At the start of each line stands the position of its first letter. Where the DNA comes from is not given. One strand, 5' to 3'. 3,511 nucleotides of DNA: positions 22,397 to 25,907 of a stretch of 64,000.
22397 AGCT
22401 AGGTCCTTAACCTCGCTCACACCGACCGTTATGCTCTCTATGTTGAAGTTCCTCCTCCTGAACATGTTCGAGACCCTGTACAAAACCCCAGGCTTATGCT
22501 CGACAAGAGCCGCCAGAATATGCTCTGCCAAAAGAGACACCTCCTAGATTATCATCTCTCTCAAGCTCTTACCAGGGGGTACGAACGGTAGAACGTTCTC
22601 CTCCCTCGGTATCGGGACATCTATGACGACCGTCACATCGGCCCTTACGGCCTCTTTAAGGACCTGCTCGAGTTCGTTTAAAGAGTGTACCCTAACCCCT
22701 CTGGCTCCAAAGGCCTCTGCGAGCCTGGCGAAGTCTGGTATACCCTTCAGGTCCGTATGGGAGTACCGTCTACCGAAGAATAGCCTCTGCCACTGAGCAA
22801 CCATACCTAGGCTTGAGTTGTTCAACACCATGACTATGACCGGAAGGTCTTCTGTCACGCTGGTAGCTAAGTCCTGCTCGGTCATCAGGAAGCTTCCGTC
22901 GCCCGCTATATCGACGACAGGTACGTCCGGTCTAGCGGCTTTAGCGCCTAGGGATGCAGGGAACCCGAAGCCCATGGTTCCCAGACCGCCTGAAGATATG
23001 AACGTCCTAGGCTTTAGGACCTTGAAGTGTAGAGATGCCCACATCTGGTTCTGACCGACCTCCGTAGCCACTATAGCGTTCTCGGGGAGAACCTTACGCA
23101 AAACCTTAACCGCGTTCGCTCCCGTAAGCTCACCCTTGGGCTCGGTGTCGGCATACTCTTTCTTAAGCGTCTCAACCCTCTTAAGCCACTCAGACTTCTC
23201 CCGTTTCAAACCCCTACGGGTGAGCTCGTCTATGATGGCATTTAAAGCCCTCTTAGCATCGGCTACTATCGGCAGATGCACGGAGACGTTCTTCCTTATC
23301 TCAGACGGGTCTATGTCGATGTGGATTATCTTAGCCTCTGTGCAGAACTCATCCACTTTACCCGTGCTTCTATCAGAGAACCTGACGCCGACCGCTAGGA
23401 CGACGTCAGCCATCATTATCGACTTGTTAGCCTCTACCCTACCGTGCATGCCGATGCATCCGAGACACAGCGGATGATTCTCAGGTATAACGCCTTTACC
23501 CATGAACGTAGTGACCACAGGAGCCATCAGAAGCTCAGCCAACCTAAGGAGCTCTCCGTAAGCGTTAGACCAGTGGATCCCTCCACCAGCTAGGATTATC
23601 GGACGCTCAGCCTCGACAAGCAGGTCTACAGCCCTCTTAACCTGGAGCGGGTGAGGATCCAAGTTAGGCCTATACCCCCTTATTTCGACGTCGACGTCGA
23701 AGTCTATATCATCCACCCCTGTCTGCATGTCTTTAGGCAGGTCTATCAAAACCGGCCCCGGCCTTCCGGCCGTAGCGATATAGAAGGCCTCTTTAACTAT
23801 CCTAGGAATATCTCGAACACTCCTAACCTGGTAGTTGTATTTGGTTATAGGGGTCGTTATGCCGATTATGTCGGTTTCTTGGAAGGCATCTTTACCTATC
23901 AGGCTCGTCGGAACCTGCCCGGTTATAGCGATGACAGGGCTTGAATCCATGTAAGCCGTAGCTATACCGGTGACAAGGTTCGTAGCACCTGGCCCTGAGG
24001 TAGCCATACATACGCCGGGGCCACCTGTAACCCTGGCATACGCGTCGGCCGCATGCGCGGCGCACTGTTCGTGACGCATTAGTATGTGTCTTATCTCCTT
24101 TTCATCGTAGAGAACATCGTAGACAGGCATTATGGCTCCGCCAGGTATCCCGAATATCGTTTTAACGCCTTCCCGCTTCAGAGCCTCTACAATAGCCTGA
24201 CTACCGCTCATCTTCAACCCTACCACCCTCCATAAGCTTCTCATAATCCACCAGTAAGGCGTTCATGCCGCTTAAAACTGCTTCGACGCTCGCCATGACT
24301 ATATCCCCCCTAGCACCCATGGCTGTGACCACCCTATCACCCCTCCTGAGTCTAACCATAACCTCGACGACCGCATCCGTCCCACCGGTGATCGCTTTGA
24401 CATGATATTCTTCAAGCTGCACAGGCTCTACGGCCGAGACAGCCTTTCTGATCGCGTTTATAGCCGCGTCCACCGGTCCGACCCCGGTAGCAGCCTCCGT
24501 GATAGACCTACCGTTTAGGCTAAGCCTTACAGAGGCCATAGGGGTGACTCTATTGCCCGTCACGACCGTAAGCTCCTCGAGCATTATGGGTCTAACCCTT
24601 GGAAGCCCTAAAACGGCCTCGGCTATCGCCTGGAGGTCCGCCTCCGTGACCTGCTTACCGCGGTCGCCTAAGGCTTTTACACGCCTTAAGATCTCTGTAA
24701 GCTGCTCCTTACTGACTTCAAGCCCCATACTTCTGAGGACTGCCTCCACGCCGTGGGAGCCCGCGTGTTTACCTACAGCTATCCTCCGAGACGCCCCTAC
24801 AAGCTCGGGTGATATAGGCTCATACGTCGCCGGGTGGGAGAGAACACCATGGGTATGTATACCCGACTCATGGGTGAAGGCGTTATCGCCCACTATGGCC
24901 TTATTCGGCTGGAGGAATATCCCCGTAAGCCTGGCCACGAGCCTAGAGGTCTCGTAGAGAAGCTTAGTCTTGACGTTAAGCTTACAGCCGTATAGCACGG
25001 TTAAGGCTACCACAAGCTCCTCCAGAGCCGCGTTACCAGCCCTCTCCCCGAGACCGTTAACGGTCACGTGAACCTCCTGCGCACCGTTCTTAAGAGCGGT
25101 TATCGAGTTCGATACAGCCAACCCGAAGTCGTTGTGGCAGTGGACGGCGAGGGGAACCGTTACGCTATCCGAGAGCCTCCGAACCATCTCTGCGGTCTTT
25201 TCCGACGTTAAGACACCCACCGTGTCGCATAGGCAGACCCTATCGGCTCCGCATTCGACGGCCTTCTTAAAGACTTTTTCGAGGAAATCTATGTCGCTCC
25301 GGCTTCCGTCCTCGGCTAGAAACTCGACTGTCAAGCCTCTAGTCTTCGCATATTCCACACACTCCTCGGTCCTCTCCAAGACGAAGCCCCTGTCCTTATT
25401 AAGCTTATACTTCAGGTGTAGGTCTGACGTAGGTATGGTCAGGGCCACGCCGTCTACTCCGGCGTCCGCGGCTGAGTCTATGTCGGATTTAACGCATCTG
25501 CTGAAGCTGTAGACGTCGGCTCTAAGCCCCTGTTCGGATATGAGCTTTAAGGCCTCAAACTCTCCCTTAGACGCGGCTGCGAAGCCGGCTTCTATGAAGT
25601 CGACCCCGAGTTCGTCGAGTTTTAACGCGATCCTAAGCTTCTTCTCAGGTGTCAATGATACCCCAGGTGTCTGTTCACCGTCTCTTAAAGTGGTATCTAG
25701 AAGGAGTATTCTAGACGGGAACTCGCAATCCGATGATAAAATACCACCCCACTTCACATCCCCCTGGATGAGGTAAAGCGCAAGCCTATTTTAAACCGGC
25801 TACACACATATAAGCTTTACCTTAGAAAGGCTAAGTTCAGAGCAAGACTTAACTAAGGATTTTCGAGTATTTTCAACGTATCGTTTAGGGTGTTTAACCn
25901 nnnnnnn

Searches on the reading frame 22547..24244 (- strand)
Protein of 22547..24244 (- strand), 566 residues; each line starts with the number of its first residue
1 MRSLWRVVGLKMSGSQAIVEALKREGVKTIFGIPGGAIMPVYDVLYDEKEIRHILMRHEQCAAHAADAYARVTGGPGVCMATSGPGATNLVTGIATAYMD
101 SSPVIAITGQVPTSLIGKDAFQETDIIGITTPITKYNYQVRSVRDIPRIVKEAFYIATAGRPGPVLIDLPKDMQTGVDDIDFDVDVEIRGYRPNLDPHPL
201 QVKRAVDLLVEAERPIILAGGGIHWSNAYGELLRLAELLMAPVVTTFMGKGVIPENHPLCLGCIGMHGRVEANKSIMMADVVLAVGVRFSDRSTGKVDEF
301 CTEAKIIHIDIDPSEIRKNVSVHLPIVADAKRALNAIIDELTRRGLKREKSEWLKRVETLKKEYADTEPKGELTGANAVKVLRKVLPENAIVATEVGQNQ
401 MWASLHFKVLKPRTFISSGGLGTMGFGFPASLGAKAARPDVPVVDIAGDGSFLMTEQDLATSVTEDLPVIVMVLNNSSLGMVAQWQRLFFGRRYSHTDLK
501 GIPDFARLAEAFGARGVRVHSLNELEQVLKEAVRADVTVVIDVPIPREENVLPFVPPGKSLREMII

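Call 7: search_protein_families(library=pfam, max_evalue=0.00001, proteins=[window:22547-24244:-])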
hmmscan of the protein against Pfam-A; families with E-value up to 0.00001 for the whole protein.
seq(566 aa): 3 families
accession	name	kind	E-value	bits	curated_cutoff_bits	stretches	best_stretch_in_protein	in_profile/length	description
PF02775.26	TPP_enzyme_C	-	1.5e-51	174.6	21.9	1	396-543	2-151/151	Thiamine pyrophosphate enzyme, C-terminal TPP binding domain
PF00205.28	TPP_enzyme_M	-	1.6e-50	170.8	30.4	1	202-336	1-136/137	Thiamine pyrophosphate enzyme, central domain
PF02776.23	TPP_enzyme_N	-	1e-45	154.8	26.8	1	12-128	1-118/119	Thiamine pyrophosphate enzyme, N-terminal TPP binding domain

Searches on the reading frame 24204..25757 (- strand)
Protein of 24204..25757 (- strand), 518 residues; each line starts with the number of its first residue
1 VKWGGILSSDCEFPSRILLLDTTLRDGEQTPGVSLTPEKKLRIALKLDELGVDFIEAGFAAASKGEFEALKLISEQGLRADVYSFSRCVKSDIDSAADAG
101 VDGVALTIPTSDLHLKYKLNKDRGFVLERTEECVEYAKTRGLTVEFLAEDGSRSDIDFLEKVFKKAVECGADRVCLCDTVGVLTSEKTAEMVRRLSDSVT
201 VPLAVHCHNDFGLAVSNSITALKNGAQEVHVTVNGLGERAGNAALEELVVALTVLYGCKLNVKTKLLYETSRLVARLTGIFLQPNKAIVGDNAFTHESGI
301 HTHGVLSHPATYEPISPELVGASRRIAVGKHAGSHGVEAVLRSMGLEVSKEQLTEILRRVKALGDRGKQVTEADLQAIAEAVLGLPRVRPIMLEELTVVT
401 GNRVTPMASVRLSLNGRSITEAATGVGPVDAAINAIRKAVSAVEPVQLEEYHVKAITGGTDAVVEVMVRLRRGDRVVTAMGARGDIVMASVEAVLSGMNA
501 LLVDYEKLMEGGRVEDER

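Call 7: search_protein_families(library=pfam, max_evalue=0.00001, proteins=[window:24204-25757:-])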
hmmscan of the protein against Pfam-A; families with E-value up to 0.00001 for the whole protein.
seq(518 aa): 3 families
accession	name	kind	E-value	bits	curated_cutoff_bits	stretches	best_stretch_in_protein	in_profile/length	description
PF00682.25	HMGL-like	-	2.3e-85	286.6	29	1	17-274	2-260/260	HMGL-like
PF08502.15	LeuA_dimer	-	6.6e-38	130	24.9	1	369-502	1-131/131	LeuA allosteric (dimerisation) domain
PF22617.1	HCS_D2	-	2.7e-27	95.4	27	1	288-368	1-82/82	Homocitrate synthase post-HMGL domain-like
